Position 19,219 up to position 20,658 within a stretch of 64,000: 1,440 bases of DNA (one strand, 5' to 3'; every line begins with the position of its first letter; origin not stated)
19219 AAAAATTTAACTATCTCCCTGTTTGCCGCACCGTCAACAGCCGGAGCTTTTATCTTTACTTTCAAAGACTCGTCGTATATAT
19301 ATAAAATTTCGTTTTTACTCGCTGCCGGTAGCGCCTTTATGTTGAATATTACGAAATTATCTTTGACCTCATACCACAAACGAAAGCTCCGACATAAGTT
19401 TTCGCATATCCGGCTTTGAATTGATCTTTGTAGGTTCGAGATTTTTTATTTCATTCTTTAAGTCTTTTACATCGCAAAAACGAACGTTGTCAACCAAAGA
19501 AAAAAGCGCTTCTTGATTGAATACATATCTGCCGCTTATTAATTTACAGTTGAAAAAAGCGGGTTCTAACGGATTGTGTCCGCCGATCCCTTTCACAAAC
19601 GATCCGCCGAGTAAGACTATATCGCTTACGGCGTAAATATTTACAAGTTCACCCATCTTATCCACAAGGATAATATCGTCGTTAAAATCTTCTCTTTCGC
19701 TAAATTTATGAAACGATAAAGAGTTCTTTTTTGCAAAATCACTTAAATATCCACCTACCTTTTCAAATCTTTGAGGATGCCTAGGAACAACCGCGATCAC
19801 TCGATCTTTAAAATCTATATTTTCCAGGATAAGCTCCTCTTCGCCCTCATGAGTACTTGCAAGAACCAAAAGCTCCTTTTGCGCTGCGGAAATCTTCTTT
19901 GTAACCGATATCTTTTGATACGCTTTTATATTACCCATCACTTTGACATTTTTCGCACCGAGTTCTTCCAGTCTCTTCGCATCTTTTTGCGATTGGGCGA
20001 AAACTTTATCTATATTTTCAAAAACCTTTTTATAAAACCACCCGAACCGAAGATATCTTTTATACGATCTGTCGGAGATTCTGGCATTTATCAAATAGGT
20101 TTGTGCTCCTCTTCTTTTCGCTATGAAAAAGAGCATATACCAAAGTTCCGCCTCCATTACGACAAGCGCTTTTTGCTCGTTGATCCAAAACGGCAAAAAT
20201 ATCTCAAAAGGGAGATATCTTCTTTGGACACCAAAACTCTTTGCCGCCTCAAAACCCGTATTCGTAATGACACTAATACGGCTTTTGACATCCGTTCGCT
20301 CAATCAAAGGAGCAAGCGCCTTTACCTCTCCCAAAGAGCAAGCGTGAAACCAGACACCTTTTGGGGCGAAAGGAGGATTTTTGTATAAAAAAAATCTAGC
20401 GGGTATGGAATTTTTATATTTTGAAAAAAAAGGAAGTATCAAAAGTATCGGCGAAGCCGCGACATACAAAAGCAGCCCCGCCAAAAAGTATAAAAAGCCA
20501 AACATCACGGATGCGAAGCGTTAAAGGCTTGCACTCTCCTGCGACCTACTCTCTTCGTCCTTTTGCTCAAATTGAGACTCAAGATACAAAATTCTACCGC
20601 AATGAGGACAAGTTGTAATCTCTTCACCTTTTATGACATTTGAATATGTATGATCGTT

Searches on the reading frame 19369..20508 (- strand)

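Call 63: search_protein_families(library=pfam, proteins=[window:19369-20508:-], max_evalue=0.001)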
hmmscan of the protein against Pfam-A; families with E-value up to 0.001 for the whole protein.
window:19369-20508:- (379 aa): 1 family
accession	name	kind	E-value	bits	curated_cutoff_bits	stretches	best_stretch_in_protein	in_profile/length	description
PF04413.22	Glycos_transf_N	-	1.3e-43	149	23.9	1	35-196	3-177/179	3-Deoxy-D-manno-octulosonic-acid transferase (kdotransferase)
